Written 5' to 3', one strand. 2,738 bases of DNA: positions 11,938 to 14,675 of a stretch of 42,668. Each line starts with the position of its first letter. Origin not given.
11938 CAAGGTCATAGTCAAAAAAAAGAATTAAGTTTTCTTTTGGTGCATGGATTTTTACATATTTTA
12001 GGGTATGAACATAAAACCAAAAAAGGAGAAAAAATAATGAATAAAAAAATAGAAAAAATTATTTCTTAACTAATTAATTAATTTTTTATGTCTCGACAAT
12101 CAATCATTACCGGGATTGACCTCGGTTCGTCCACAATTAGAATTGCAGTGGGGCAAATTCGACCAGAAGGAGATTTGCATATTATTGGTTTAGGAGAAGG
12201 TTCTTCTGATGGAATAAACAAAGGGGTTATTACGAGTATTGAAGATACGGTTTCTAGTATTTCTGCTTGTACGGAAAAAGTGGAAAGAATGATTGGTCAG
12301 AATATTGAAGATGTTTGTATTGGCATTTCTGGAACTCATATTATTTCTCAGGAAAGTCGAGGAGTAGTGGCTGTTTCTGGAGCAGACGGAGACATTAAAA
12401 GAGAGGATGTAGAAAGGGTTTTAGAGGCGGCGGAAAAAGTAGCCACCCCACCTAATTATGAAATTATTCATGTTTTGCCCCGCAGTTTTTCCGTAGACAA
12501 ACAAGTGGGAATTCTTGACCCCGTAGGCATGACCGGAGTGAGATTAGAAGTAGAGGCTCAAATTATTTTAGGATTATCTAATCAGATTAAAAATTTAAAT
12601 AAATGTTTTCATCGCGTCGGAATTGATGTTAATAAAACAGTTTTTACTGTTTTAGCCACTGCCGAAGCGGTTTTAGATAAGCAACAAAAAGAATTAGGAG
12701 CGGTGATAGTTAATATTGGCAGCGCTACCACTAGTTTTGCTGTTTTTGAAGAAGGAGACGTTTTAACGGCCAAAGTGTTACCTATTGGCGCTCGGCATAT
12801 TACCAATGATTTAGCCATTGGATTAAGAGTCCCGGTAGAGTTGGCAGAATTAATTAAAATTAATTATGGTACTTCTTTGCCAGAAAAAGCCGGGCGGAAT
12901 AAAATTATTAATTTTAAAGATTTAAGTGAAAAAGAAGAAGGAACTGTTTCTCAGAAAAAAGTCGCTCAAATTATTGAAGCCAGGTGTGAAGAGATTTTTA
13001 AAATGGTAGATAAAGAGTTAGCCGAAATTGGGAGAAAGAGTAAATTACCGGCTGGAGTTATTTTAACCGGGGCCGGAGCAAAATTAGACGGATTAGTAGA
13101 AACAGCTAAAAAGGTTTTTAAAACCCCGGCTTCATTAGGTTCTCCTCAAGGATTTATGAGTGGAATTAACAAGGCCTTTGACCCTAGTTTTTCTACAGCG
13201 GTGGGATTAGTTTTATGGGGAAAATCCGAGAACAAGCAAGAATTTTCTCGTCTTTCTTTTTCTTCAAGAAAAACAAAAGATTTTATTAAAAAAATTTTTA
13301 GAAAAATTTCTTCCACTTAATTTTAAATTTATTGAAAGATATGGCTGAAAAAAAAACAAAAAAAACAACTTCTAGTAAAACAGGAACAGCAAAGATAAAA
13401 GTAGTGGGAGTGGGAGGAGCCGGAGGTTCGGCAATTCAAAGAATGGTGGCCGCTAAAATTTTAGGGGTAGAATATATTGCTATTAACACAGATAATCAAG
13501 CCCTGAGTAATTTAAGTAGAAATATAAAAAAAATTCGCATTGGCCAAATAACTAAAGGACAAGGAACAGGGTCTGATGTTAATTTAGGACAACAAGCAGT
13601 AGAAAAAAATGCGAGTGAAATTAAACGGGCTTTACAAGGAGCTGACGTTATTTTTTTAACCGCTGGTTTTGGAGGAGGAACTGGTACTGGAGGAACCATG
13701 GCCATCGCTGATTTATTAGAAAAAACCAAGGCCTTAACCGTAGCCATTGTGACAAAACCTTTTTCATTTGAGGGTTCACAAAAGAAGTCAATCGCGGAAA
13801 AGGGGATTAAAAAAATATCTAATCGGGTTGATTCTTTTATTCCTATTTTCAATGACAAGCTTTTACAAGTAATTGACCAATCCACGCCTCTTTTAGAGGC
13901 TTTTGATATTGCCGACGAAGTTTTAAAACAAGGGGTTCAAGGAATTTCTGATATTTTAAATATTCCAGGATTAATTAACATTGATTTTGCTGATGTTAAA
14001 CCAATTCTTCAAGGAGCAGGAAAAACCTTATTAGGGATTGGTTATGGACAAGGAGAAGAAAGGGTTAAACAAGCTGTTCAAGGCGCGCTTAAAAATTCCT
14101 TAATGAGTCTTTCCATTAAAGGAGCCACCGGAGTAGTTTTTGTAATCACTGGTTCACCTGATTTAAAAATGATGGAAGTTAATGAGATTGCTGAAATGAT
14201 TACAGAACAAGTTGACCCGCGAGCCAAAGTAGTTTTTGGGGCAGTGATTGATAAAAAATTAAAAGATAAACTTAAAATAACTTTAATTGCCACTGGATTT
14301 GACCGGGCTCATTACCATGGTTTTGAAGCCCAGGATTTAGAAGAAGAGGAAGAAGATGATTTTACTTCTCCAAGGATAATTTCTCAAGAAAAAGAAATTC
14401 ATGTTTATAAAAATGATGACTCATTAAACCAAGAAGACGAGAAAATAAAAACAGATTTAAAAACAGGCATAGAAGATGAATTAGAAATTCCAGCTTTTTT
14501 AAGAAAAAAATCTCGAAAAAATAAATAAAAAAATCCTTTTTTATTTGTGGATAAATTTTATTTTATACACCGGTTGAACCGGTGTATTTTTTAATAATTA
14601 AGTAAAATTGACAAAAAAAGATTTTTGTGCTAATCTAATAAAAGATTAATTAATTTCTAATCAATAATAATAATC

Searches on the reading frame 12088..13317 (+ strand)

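Call 8: search_protein_families(library=ncbifam, proteins=[window:12088-13317:+], max_evalue=0.00001)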
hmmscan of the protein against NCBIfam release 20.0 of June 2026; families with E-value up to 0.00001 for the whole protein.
window:12088-13317:+ (410 aa): 6 families
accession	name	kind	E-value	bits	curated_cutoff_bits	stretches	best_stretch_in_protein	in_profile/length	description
TIGR01174.1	ftsA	equivalog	9.1e-113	377.1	175.85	1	7-376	2-370/371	cell division protein FtsA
NF007009.0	PRK09472.1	equivalog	3.7e-78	263.5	409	1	4-404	7-413/420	cell division protein FtsA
TIGR01175.1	pilM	subfamily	3.2e-07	29.7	133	1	185-357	166-319/348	type IV pilus assembly protein PilM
NF011660.0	PRK15080.1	equivalog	5.3e-07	29.1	182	0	177-259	120-197/277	ethanolamine utilization protein EutJ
NF010539.0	PRK13927.1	subfamily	1.2e-06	27.7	293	1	201-342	149-302/339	rod shape-determining protein MreB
NF010540.1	PRK13929.1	exception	2.1e-06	27.1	515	1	201-350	148-308/334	rod-share determining protein MreBH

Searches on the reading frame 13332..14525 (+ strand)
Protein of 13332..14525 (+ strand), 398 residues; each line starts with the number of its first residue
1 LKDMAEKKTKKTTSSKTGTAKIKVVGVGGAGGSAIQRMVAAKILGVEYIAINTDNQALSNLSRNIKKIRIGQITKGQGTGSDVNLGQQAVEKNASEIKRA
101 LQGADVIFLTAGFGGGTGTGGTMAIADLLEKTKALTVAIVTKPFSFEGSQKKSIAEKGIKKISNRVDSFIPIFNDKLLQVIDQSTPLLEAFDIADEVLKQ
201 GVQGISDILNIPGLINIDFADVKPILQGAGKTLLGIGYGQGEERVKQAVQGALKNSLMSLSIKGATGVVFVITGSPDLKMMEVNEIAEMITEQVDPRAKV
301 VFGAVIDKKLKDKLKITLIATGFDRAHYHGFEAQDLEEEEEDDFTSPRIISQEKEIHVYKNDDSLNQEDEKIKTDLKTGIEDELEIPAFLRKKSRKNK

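Call 8: search_protein_families(library=ncbifam, proteins=[window:13332-14525:+], max_evalue=0.00001)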
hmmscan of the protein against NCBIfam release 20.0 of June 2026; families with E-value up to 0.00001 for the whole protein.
window:13332-14525:+ (398 aa): 1 family
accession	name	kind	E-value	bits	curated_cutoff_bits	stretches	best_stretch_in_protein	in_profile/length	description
TIGR00065.1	ftsZ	equivalog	1e-102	344.1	295.2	1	7-335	5-336/353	cell division protein FtsZ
